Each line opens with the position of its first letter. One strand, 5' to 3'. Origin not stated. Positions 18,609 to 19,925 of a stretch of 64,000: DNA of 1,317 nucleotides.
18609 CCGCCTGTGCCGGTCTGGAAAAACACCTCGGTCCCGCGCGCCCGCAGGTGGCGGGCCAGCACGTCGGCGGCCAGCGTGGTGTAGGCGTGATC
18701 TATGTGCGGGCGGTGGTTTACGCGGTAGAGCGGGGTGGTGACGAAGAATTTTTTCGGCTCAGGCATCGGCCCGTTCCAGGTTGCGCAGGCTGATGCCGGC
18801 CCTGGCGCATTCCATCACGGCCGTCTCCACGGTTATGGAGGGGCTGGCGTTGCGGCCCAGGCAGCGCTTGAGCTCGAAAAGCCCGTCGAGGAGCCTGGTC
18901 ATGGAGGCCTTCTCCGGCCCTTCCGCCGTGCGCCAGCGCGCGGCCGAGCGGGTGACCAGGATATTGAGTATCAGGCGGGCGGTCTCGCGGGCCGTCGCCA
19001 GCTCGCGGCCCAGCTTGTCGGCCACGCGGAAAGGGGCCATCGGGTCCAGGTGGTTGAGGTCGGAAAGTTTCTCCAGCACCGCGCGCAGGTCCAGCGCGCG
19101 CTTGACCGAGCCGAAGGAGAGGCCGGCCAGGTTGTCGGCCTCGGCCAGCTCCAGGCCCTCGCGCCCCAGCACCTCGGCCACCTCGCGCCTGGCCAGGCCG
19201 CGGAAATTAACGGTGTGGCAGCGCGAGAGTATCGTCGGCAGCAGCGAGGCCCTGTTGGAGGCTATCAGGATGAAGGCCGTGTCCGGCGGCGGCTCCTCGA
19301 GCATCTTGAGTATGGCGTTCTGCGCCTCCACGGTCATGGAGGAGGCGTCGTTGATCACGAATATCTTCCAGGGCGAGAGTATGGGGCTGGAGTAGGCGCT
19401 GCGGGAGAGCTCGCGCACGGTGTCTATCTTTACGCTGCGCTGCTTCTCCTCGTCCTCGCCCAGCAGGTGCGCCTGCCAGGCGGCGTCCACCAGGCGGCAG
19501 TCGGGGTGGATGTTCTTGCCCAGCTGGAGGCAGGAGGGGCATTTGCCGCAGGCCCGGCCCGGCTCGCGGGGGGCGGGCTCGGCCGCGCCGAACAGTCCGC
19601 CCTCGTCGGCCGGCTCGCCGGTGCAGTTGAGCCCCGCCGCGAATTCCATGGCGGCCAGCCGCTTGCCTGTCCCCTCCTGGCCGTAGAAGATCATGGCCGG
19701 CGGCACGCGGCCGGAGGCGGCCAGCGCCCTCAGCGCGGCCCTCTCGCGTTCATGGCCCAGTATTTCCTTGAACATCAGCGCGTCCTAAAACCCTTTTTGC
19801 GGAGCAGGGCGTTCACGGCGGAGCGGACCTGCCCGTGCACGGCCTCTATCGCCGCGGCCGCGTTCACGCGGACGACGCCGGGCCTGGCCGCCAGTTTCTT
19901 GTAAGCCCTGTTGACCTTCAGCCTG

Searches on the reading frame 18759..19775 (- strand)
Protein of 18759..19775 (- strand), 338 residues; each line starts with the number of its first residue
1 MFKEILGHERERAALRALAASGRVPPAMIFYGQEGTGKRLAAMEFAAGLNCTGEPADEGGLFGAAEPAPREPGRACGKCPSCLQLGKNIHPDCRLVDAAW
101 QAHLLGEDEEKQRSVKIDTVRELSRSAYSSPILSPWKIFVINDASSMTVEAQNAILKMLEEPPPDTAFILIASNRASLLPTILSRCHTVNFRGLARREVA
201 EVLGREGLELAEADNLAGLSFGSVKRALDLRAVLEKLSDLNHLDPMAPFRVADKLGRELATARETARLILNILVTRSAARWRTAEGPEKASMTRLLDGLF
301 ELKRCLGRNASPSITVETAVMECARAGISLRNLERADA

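Call 3: search_protein_families(library=pfam, proteins=[window:18759-19775:-], max_evalue=1)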
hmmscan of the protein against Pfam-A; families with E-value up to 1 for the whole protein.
window:18759-19775:- (338 aa): 2 families
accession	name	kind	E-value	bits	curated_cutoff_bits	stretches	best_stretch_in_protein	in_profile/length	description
PF13177.12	DNA_pol3_delta2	-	3.8e-41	141.2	27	1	13-193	7-159/161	DNA polymerase III, delta subunit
PF00004.35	AAA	-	0.0027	18.6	21.2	1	28-188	1-125/131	ATPase family associated with various cellular activities (AAA)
